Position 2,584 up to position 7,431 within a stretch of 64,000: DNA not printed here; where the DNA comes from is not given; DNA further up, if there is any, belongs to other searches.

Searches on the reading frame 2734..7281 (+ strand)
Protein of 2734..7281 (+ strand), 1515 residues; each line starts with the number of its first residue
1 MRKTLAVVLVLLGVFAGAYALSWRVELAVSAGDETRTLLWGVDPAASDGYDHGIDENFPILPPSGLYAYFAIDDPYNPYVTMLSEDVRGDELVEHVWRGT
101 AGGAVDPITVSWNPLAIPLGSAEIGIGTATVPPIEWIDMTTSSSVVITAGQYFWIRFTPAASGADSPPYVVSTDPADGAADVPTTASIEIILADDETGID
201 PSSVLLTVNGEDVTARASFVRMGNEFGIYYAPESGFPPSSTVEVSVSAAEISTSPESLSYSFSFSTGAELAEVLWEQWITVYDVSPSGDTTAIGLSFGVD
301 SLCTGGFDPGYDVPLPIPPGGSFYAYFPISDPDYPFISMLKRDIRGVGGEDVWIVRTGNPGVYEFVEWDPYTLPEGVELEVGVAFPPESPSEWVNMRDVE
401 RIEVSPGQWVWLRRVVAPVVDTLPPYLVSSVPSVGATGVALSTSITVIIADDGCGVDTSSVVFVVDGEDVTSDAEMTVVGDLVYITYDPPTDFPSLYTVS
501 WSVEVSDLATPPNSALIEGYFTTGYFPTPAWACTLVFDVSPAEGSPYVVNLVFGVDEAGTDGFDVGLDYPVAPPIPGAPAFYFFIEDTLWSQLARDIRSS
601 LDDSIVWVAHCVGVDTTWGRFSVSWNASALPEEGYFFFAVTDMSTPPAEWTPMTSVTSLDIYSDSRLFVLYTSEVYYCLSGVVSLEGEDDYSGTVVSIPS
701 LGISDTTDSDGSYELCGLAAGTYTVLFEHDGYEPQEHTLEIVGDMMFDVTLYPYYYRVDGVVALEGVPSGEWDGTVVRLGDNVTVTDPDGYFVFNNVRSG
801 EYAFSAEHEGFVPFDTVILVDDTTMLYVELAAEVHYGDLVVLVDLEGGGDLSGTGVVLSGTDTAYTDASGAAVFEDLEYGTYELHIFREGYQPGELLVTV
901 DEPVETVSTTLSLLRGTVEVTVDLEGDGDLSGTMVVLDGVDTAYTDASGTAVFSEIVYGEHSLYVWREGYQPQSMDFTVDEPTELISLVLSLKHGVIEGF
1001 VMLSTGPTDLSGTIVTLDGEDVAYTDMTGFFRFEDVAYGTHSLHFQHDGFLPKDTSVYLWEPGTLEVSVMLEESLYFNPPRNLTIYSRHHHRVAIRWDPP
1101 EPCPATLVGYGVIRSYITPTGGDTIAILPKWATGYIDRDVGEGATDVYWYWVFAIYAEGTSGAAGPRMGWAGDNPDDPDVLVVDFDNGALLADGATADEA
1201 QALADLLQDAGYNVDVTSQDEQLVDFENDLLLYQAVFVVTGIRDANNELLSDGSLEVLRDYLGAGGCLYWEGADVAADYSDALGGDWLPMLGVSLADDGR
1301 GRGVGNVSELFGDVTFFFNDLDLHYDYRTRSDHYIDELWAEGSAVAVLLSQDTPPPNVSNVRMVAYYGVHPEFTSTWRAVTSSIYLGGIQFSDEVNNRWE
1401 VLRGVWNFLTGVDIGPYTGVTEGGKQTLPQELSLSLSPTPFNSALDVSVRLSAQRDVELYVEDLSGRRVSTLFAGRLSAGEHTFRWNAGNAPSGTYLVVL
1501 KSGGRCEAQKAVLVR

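Call 7: search_protein_families(library=pfam, proteins=[window:2734-7281:+], max_evalue=0.001)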
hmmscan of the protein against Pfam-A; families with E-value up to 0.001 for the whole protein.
window:2734-7281:+ (1515 aa): 10 families
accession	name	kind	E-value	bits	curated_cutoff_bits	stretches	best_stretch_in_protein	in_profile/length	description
PF13620.12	CarboxypepD_reg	-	8.3e-34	116.2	32.3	5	680-741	3-71/82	Carboxypeptidase regulatory-like domain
PF13715.12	CarbopepD_reg_2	-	4.6e-27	94.3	32.2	1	680-750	2-73/88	CarboxypepD_reg-like domain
PF17802.7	SpaA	-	2.1e-11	44.2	23.1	0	860-891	32-65/91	Prealbumin-like fold domain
PF09430.16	EMC7_beta-sandw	-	5e-11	43.3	26.6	0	782-812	19-51/122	ER membrane protein complex subunit 7, beta-sandwich domain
PF08308.17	PEGA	-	1.5e-10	41.2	20.8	0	876-913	31-67/71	PEGA domain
PF13205.12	Big_5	-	6.1e-10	40.2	23.6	1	165-266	2-105/105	Bacterial Ig-like domain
PF14686.12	fn3_3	-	7.5e-09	35.7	24.4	0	784-806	29-51/75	Polysaccharide lyase family 4, domain II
PF17210.9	SdrD_B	-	2.4e-08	34.6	29.7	0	704-731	41-69/112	SdrD B-like domain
PF13860.13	FlgD_ig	-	7.4e-07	29.5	27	1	1449-1501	14-74/79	FlgD Ig-like domain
PF12985.13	DUF3869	-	0.00047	20.8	24.5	0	459-489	10-40/85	Domain of unknown function (DUF3869)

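Call 11: find_encoding_contigs(protein=window:2734-7281:+, flank=6000, max_places=10)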
Protein window:2734-7281:+ (1515 aa): no gene with exactly this product is on record in the collection.

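Call 12: find_homologous_proteins(query=window:2734-7281:+, max_evalue=1e-10)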
Query window:2734-7281:+ (1515 aa): 8 proteins with E <= 1e-10 among 8000 candidates.
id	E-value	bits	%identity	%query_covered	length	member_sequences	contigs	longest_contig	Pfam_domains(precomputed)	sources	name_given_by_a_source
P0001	0.0e+0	3458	100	100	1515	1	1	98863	PF13715.13,PF13205.13,PF14686.13,PF08308.18,PF17802.8,PF13860.13,PF13620.13,PF09430.17,PF22904.4,PF17210.10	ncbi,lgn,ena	-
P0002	0.0e+0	1697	53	64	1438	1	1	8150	PF13715.13,PF13205.13,PF18962.8,PF08308.18,PF17802.8,PF13620.13,PF22904.4,PF17210.10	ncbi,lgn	-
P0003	0.0e+0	1487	48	100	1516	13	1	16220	PF13715.13,PF13205.13,PF18962.8,PF14686.13,PF08308.18,PF17802.8,PF13620.13,PF09430.17,PF22904.4,PF17210.10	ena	-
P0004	0.0e+0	1457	47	100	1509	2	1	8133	PF13715.13,PF13205.13,PF18962.8,PF14686.13,PF08308.18,PF17802.8,PF13620.13,PF09430.17,PF22904.4,PF17210.10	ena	-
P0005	0.0e+0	1168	40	100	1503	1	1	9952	PF13715.13,PF13205.13,PF18962.8,PF14686.13,PF08308.18,PF17802.8,PF13860.13,PF13620.13,PF22904.4,PF17210.10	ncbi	-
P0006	1.1e-209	717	36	61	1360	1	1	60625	PF13715.13,PF13205.13,PF13620.13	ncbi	-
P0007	1.1e-29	121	36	7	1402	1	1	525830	PF13205.13,PF19077.7,PF17936.8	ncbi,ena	-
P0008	5.2e-24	102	31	6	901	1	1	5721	PF13205.13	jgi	jgi:hypothetical protein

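Call 13: find_encoding_contigs(protein=P0001, flank=6000, max_places=10)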
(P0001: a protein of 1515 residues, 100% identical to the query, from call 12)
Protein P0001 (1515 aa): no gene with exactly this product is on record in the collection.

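Call 14: find_encoding_contigs(protein=P0002, flank=6000, max_places=6)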
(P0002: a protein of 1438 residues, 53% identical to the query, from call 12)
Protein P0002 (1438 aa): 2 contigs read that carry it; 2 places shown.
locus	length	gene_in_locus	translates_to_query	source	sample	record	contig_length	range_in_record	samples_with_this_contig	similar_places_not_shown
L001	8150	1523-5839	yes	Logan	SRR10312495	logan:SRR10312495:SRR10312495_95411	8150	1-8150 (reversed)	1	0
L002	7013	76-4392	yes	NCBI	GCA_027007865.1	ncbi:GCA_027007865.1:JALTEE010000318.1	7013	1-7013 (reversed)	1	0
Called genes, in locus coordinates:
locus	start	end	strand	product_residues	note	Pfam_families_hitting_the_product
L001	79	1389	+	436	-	PF01839:FG-GAP (weak), PF13517:FG-GAP_3, PF01839:FG-GAP, PF13517:FG-GAP_3, PF01839:FG-GAP (weak)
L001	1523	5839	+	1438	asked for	PF13205:Big_5 (faint), PF17210:SdrD_B (faint), PF17802:SpaA (faint), PF22904:NOMO1-like_2nd (faint), PF13620:CarboxypepD_reg (weak), PF13715:CarbopepD_reg_2, PF13620:CarboxypepD_reg (weak), PF18962:Por_Secre_tail (weak), +1 more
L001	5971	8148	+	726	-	?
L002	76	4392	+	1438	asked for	PF13205:Big_5 (faint), PF17210:SdrD_B (faint), PF17802:SpaA (faint), PF22904:NOMO1-like_2nd (faint), PF13620:CarboxypepD_reg (weak), PF13715:CarbopepD_reg_2, PF13620:CarboxypepD_reg (weak), PF18962:Por_Secre_tail (weak), +1 more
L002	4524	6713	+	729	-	PF07697:7TMR-HDED, PF07698:7TM-7TMR_HD, PF01966:HD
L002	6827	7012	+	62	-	?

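Call 15: find_encoding_contigs(protein=P0003, flank=6000, max_places=6)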
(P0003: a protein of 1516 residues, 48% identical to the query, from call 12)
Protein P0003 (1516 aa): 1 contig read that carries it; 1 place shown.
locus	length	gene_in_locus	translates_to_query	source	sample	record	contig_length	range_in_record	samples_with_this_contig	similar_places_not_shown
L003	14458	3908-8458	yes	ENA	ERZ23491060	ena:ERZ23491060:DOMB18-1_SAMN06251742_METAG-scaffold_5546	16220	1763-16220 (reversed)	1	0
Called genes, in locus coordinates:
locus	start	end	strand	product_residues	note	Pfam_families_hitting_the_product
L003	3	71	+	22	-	?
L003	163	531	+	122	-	PF05656:DUF805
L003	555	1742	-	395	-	PF01098:FTSW_RODA_SPOVE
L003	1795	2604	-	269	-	PF05096:Glu_cyclase_2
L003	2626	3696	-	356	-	PF16125:DUF4837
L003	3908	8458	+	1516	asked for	PF13205:Big_5 (faint), PF08308:PEGA (weak), PF09430:EMC7_beta-sandw (faint), PF13620:CarboxypepD_reg, PF13715:CarbopepD_reg_2, PF14686:fn3_3 (faint), PF13620:CarboxypepD_reg, PF18962:Por_Secre_tail (weak), +3 more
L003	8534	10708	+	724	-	PF07697:7TMR-HDED, PF07698:7TM-7TMR_HD, PF01966:HD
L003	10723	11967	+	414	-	PF00571:CBS, PF03471:CorC_HlyC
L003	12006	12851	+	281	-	PF11306:DUF3108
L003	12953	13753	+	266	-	PF00795:CN_hydrolase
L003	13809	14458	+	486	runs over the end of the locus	-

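Call 19: find_encoding_contigs(protein=P0004, flank=6000, max_places=6)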
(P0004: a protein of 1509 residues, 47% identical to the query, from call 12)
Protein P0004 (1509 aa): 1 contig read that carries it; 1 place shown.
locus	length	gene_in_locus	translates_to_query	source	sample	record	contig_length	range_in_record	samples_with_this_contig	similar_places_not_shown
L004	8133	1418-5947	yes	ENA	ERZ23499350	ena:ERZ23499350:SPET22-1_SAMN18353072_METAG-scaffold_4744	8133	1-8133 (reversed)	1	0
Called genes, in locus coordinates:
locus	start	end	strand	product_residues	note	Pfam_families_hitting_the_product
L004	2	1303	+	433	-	?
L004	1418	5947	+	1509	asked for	PF13205:Big_5 (faint), PF08308:PEGA (faint), PF09430:EMC7_beta-sandw (faint), PF13620:CarboxypepD_reg (weak), PF13715:CarbopepD_reg_2, PF14686:fn3_3 (faint), PF17210:SdrD_B (faint), PF13620:CarboxypepD_reg (weak), +3 more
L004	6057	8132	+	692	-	?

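Call 20: find_encoding_contigs(protein=P0005, flank=6000, max_places=6)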
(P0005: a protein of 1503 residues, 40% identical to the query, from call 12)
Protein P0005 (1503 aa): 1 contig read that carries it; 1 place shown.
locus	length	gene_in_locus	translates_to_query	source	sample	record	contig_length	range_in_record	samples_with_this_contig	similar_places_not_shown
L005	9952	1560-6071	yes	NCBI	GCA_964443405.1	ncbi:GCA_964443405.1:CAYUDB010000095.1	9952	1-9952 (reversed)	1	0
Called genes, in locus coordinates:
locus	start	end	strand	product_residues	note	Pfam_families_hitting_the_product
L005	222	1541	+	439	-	PF13517:FG-GAP_3 (weak), PF01839:FG-GAP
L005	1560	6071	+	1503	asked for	PF13860:FlgD_ig (faint), PF08308:PEGA (faint), PF13205:Big_5 (weak), PF13620:CarboxypepD_reg, PF13715:CarbopepD_reg_2, PF14686:fn3_3 (faint), PF17210:SdrD_B (faint), PF13620:CarboxypepD_reg (weak), +3 more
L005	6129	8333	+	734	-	PF07697:7TMR-HDED, PF07698:7TM-7TMR_HD, PF01966:HD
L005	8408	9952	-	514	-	?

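Call 41: search_protein_families(library=ncbifam, proteins=[window:2734-7281:+], max_evalue=0.01)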
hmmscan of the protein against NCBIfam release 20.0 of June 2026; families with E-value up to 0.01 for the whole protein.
window:2734-7281:+ (1515 aa): 3 families
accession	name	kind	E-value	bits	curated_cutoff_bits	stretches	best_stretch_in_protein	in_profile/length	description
NF052345.1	S_layer_anammox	exception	9.7e-10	36.5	1400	1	757-910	1314-1481/1596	Kustd1514 family S-layer glycoprotein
TIGR04183.1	Por_Secre_tail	domain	0.00058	19.8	23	1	1437-1510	2-68/72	T9SS type A sorting domain-containing protein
TIGR02422.1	protocat_beta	equivalog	0.0018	18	296.4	0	706-763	113-170/220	protocatechuate 3,4-dioxygenase subunit beta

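Call 60: find_encoding_contigs(protein=P0010, flank=10000, max_places=10)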
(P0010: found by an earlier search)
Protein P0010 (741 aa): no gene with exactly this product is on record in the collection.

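Call 61: find_homologous_proteins(query=P0009, max_evalue=1e-30)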
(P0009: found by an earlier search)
Query P0009 (437 aa): 1051 proteins with E <= 1e-30 among 8000 candidates; the best 120 are listed.
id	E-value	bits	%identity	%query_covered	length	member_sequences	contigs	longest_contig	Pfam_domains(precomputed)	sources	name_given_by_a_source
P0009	2.9e-285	964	100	100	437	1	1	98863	PF01839.30,PF13517.13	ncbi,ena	-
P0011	2.4e-186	638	63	100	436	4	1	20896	PF01839.30,PF13517.13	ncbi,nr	ncbi:FG-GAP repeat protein [bacterium]|nr:FG-GAP repeat protein [bacterium]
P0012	1.1e-185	636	65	100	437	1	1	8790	PF01839.30,PF13517.13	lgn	-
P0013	1.2e-185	636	63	100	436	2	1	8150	PF01839.30,PF13517.13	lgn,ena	-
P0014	5.3e-180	617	64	96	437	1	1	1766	PF01839.30,PF13517.13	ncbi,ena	-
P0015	5.7e-180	617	63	99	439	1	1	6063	PF01839.30,PF14312.13,PF13517.13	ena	-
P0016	1.1e-177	610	40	92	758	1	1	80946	PF01839.30,PF14312.13,PF13517.13,PF21955.1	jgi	jgi:hypothetical protein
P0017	2.4e-177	609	62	99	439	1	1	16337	PF01839.30,PF14312.13,PF13517.13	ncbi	-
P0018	3.2e-176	605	62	100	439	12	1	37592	PF01839.30,PF13517.13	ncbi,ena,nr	ncbi:VCBS repeat-containing protein [bacterium]|nr:VCBS repeat-containing protein [bacterium]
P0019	2.1e-175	602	61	100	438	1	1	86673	PF01839.30,PF13517.13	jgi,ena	-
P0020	2.9e-174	598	63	99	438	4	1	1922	PF01839.30,PF13517.13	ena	-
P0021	7.1e-166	571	63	91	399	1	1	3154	PF01839.30,PF13517.13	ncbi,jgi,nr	ncbi:hypothetical protein DRQ33_07655 [bacterium]|nr:MAG: hypothetical protein DRQ33_07655 [bacteriu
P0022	1.1e-159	550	56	100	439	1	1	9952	PF01839.30,PF13517.13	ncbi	-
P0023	1.0e-137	478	52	100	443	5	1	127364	PF01839.30,PF13517.13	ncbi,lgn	-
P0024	4.9e-137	476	53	99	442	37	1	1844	PF01839.30,PF13517.13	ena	-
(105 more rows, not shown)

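Call 62: find_encoding_contigs(protein=P0012, flank=3000, max_places=3)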
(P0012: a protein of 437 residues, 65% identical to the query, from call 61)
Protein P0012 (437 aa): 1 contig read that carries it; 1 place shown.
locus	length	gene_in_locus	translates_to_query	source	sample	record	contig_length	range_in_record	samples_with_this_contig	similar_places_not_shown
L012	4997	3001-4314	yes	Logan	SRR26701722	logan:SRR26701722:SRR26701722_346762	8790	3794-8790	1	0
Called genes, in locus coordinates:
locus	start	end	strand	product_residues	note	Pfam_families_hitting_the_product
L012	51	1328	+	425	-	PF17170:DUF5128 (faint), PF01436:NHL (weak)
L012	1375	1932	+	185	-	PF04079:SMC_ScpB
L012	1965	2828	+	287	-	PF13485:Peptidase_MA_2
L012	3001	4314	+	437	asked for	PF13517:FG-GAP_3 (weak), PF01839:FG-GAP, PF13517:FG-GAP_3 (weak), PF01839:FG-GAP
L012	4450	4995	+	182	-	?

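Call 63: find_encoding_contigs(protein=P0011, flank=3000, max_places=3)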
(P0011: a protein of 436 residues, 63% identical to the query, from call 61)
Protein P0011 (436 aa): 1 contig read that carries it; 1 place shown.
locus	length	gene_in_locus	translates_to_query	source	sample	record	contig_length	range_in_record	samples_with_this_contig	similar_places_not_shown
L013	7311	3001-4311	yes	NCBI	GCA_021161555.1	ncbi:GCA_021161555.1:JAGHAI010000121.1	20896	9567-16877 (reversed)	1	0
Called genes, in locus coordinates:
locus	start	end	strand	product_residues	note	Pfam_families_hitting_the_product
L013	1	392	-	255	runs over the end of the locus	PF04016:DUF364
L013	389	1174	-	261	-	PF01925:TauE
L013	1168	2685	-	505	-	PF13205:Big_5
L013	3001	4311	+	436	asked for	PF01839:FG-GAP (weak), PF13517:FG-GAP_3, PF01839:FG-GAP, PF13517:FG-GAP_3, PF01839:FG-GAP (weak)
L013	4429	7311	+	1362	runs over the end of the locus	PF13860:FlgD_ig (faint), PF13205:Big_5 (faint), PF13715:CarbopepD_reg_2 (faint), PF22904:NOMO1-like_2nd (faint), PF13620:CarboxypepD_reg (weak), PF18962:Por_Secre_tail (weak)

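Call 64: find_encoding_contigs(protein=P0018, flank=3000, max_places=3)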
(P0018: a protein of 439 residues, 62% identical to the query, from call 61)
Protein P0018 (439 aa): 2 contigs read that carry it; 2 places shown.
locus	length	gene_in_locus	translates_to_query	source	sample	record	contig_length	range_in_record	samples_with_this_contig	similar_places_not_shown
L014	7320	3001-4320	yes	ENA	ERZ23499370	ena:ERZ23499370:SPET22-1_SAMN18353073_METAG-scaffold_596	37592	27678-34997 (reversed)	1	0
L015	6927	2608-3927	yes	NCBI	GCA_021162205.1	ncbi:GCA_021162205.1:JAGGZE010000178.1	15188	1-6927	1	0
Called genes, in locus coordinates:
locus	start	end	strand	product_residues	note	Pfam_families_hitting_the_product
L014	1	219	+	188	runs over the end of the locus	PF00694:Aconitase_C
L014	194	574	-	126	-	-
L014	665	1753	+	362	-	PF00350:Dynamin_N (faint), PF00009:GTP_EFTU, PF01926:MMR_HSR1, PF02421:FeoB_N, PF04548:AIG1 (weak), PF14714:KH_dom-like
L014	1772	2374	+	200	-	PF02660:G3P_acyltransf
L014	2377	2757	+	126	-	PF13411:MerR_1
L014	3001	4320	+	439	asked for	PF01839:FG-GAP (weak), PF13517:FG-GAP_3, PF01839:FG-GAP, PF13517:FG-GAP_3, PF01839:FG-GAP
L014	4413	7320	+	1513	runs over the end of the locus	PF13205:Big_5 (faint), PF08308:PEGA (faint), PF09430:EMC7_beta-sandw (faint), PF13620:CarboxypepD_reg (weak), PF13715:CarbopepD_reg_2, PF14686:fn3_3 (faint), PF17210:SdrD_B (faint), PF13620:CarboxypepD_reg (weak), +3 more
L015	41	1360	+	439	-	PF01926:MMR_HSR1, PF02421:FeoB_N, PF00009:GTP_EFTU, PF00350:Dynamin_N (weak), PF01926:MMR_HSR1, PF02421:FeoB_N, PF04548:AIG1 (weak), PF14714:KH_dom-like, +3 more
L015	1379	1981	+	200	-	PF02660:G3P_acyltransf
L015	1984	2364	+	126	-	PF13411:MerR_1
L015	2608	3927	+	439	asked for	PF01839:FG-GAP (weak), PF13517:FG-GAP_3, PF01839:FG-GAP, PF13517:FG-GAP_3, PF01839:FG-GAP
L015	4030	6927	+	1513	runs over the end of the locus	PF13205:Big_5 (faint), PF08308:PEGA (faint), PF09430:EMC7_beta-sandw (faint), PF13620:CarboxypepD_reg (weak), PF13715:CarbopepD_reg_2, PF14686:fn3_3 (faint), PF17210:SdrD_B (faint), PF13620:CarboxypepD_reg (weak), +3 more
